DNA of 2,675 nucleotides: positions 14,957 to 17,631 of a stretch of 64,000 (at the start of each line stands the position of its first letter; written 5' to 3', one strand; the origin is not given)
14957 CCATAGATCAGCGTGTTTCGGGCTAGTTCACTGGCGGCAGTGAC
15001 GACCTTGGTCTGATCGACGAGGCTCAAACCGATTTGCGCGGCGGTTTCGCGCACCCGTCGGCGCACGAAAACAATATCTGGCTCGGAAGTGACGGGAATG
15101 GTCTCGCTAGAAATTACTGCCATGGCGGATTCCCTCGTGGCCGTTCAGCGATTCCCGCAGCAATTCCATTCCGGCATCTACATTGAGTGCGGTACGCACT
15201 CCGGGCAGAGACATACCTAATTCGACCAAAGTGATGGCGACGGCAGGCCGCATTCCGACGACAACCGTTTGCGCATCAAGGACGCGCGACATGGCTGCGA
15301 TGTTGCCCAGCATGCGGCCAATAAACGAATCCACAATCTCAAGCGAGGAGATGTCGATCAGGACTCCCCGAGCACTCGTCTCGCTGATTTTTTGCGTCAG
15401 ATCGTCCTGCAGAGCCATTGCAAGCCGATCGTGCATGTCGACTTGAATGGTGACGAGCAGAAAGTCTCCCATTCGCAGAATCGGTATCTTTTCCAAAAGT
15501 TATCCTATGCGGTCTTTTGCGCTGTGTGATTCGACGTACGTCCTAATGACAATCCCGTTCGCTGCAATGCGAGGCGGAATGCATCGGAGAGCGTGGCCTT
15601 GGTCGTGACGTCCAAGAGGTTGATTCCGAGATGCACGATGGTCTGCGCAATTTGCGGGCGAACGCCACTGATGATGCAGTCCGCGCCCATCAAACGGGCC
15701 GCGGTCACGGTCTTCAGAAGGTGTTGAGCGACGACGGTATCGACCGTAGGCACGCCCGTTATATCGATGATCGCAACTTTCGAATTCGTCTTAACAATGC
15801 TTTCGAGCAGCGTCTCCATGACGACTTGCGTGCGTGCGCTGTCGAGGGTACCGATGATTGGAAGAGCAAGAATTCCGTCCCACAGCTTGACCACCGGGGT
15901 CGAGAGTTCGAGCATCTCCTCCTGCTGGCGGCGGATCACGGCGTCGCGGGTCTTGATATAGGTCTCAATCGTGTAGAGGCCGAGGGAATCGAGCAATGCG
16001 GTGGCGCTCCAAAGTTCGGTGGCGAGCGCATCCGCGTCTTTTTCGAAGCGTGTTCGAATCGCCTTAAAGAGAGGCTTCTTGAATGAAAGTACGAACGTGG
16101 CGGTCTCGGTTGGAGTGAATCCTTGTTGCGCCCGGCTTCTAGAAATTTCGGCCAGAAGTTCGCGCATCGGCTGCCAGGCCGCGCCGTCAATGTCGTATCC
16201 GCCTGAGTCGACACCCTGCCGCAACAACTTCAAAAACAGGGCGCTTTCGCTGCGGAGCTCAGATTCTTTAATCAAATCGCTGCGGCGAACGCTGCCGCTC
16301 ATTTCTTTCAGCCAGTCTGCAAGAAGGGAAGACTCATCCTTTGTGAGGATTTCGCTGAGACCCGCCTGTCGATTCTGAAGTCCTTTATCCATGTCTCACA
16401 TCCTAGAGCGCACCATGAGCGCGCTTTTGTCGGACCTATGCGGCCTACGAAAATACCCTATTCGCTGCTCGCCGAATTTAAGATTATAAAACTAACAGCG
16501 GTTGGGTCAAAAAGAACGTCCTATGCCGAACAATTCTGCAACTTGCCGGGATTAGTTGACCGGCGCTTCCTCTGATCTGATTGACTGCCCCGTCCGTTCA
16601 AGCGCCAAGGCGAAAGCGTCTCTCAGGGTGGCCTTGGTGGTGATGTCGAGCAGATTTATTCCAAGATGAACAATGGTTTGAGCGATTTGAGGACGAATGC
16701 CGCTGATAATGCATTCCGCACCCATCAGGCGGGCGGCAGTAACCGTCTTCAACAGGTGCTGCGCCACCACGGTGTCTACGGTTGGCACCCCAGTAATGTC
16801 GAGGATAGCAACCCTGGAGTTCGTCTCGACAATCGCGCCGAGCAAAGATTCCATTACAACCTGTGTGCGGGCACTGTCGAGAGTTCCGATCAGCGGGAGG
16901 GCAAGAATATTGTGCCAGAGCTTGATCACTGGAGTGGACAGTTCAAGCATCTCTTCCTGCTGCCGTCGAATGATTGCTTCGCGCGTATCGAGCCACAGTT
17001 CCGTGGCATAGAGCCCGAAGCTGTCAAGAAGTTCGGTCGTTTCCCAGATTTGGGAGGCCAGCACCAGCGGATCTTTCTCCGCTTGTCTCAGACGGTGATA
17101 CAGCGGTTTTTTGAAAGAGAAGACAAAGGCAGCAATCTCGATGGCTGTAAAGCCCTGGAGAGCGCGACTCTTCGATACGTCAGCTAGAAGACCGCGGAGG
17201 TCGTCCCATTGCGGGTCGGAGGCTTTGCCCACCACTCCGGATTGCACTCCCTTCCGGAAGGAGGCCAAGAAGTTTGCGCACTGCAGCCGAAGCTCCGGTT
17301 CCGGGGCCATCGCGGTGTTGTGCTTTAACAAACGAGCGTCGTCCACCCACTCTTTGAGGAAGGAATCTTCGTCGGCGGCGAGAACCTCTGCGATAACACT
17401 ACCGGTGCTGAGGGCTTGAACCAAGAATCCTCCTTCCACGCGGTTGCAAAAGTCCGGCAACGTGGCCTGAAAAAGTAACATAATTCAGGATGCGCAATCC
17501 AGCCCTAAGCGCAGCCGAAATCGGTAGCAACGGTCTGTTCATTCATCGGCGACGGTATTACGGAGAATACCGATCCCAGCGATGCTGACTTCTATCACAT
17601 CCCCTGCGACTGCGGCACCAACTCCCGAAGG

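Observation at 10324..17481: Stressosome (2x RsbR, RsbS, RsbT) feeding a phosphatase-kinase fusion and a two-component phosphorelay instead of a sigma factor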

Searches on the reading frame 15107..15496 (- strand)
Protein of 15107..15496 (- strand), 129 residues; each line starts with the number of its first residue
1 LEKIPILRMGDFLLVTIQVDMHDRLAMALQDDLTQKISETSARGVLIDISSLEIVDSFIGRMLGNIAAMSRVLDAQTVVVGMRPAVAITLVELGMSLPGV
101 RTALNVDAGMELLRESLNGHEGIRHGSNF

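Call 3: search_protein_families(library=pfam, proteins=[window:15107-15496:-], max_evalue=0.01)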
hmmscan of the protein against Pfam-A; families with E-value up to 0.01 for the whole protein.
window:15107-15496:- (129 aa): 1 family
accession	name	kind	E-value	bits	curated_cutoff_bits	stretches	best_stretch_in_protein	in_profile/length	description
PF01740.26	STAS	-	6.3e-08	32.8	22.6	1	10-96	8-94/106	STAS domain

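Call 4: search_protein_families(library=ncbifam, proteins=[window:15107-15496:-], max_evalue=0.01)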
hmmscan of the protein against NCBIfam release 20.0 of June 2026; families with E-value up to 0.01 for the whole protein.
window:15107-15496:- (129 aa): 3 families
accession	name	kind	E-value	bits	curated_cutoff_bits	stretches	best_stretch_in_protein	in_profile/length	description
NF052652.1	YtvA_fam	equivalog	5.2e-07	29.4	250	1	14-107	147-240/243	YtvA family blue-light photoreceptor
TIGR02886.1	spore_II_AA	equivalog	0.00036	20.5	114.75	1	10-87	7-84/106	anti-sigma F factor antagonist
TIGR00377.1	ant_ant_sig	superfamily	0.00074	19.4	53.45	1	9-90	10-91/108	anti-sigma factor antagonist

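Call 65: search_solved_structures(query=window:15107-15496:-, max_evalue=0.001, show_alignments=1)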
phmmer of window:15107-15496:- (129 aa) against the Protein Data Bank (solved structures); distinct sequences matched with E-value up to 0.001: 16.
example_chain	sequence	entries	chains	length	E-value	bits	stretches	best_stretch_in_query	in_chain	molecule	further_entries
6qcm_A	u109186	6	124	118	7.4e-34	119.8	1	4-117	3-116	RsbS protein | RsbT antagonist protein RsbS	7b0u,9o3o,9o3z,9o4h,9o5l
9o4r_a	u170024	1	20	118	2e-33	118.4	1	4-117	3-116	RsbT antagonist protein RsbS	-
6jhk_A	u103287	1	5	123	1.7e-31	112.2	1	3-117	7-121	RsbS negative regulator of sigma-B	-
2vy9_A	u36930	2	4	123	7.3e-25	90.8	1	3-115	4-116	ANTI-SIGMA-FACTOR ANTAGONIST | ANTI-SIGMA-FACTOR ANTAGONIST (STAS) DOMAIN PROTEIN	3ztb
3zxn_A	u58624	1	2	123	2.6e-24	89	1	3-115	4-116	ANTI-SIGMA-FACTOR ANTAGONIST (STAS) DOMAIN PROTEIN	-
7o0i_a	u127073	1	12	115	1.4e-09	41.6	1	4-109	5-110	RsbS, negative regulator of sigma-B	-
6qcm_AB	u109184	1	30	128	1.4e-07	35.2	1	26-112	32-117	RsbR protein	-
6qcm_CB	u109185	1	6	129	1.4e-07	35.2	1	26-112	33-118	RsbR protein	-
6qcm_CD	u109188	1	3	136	1.6e-07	35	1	26-112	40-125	RsbR protein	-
9o5l_A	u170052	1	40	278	1.9e-07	34.7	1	24-112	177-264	STAS domain-containing protein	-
7b0u_A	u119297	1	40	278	2.2e-07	34.5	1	29-112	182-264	RsbR protein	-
9o4r_A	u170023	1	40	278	2.4e-07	34.4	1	29-112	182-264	RsbR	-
9o3z_A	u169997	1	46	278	2.5e-07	34.4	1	29-112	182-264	RsbR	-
9o3o_A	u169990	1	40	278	2.5e-07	34.3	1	29-112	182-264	STAS domain-containing protein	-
7o0i_B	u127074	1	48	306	2.7e-07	34.2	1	10-106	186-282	Anti-anti-sigma factor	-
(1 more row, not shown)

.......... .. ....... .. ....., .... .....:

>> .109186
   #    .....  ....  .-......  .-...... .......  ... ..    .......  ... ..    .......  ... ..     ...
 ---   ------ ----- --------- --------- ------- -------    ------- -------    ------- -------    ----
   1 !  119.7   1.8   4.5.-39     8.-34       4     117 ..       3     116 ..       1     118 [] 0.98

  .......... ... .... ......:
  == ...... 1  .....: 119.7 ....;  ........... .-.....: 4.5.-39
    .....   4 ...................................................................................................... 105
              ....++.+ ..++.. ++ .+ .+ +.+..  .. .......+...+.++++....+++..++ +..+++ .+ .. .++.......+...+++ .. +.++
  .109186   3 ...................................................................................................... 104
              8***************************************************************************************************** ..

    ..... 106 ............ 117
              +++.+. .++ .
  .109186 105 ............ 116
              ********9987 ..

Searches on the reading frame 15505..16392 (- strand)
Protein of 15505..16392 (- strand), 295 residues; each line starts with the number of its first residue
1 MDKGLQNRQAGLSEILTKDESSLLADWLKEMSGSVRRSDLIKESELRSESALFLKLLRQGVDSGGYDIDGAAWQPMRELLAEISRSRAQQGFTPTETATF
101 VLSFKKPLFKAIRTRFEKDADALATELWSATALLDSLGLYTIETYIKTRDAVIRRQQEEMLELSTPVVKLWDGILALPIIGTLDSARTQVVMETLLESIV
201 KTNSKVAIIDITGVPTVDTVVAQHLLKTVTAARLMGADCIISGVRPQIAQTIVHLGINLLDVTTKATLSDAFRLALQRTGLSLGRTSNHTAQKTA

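Call 3: search_protein_families(library=pfam, proteins=[window:15505-16392:-], max_evalue=0.01)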
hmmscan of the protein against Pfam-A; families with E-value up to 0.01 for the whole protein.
window:15505-16392:- (295 aa): 2 families
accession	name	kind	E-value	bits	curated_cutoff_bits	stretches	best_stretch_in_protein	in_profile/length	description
PF14361.12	RsbRD_N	-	2.1e-27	96.3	24.3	1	12-112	1-103/104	RsbT co-antagonist protein rsbRD N-terminal domain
PF01740.26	STAS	-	5.6e-15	55.5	22.6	1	168-271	4-106/106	STAS domain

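Call 4: search_protein_families(library=ncbifam, proteins=[window:15505-16392:-], max_evalue=0.01)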
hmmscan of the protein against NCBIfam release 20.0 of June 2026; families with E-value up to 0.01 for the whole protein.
window:15505-16392:- (295 aa): 2 families
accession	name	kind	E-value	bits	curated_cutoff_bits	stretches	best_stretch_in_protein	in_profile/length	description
NF052652.1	YtvA_fam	equivalog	2.9e-22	79.4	250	1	147-271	118-242/243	YtvA family blue-light photoreceptor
TIGR00377.1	ant_ant_sig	superfamily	0.0053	16.6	53.45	0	172-254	11-93/108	anti-sigma factor antagonist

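Call 64: search_solved_structures(query=window:15505-16392:-, max_evalue=0.001, show_alignments=1)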
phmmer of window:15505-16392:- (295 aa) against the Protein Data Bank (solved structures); distinct sequences matched with E-value up to 0.001: 18.
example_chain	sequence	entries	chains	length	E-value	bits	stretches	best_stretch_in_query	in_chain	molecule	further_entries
7o0i_B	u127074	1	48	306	2.9e-36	128.9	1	129-284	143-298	Anti-anti-sigma factor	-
9o3o_A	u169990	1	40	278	1.1e-31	114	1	17-280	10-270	STAS domain-containing protein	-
9o4r_A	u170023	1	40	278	1.3e-31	113.7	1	17-280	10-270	RsbR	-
9o5l_A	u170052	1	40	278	1.4e-31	113.6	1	17-280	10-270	STAS domain-containing protein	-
9o3z_A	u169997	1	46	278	5.3e-31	111.7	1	17-280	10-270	RsbR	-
9o4h_A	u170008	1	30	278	6.8e-31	111.3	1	17-280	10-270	RsbR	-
7b0u_A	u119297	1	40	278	7e-31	111.3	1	131-280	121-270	RsbR protein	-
6qcm_CD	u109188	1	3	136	6.3e-29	104.9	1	154-279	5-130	RsbR protein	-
6qcm_CB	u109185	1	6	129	1.7e-28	103.5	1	160-279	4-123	RsbR protein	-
6qcm_AB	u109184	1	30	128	2.2e-28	103.1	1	160-279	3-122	RsbR protein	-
6qcm_AD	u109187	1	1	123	1.2e-21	81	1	154-249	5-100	RsbR protein,RsbR protein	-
6jhk_A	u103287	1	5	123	1.7e-13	54.3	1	164-272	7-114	RsbS negative regulator of sigma-B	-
2mwg_A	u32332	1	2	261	2e-13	54.1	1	141-274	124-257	Blue-light photoreceptor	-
6qcm_A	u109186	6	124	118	8.7e-12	48.7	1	165-271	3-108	RsbS protein | RsbT antagonist protein RsbS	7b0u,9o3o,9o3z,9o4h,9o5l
9o4r_a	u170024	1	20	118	1.2e-11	48.2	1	165-271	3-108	RsbT antagonist protein RsbS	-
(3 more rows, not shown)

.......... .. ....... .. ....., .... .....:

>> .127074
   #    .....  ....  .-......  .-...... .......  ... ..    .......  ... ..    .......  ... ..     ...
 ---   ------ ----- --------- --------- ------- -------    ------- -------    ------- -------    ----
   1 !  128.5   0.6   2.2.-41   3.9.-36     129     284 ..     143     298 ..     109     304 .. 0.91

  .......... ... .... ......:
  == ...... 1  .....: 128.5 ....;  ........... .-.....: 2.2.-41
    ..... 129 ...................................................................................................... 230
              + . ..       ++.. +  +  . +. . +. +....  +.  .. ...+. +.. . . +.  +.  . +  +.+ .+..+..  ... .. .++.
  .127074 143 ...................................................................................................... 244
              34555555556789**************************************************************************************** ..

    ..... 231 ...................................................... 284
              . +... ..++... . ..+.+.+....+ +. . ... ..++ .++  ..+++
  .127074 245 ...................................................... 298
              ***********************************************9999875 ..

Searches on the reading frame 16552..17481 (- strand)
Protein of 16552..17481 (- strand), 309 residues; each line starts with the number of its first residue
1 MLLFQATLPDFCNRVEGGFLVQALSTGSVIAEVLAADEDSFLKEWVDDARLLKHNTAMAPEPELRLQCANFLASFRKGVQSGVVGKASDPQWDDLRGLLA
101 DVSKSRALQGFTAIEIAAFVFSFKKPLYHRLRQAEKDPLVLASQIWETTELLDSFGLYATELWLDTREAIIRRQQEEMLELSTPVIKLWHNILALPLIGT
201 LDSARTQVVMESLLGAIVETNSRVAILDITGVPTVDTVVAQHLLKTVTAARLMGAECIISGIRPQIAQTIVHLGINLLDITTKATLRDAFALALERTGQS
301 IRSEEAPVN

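Call 3: search_protein_families(library=pfam, proteins=[window:16552-17481:-], max_evalue=0.01)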
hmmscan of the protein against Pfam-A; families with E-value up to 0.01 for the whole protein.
window:16552-17481:- (309 aa): 3 families
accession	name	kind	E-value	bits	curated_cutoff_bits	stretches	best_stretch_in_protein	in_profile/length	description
PF14361.12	RsbRD_N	-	1.2e-18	68.2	24.3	1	30-132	1-104/104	RsbT co-antagonist protein rsbRD N-terminal domain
PF01740.26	STAS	-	7.6e-15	55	22.6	1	190-289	8-106/106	STAS domain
PF13549.11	ATP-grasp_5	-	0.0027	17.6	27.6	1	222-299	14-90/221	ATP-grasp domain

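Call 4: search_protein_families(library=ncbifam, proteins=[window:16552-17481:-], max_evalue=0.01)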
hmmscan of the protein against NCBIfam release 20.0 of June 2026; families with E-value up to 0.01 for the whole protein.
window:16552-17481:- (309 aa): 1 family
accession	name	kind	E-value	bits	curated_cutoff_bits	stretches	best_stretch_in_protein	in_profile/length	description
NF052652.1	YtvA_fam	equivalog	4.5e-22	78.8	250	1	168-289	121-242/243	YtvA family blue-light photoreceptor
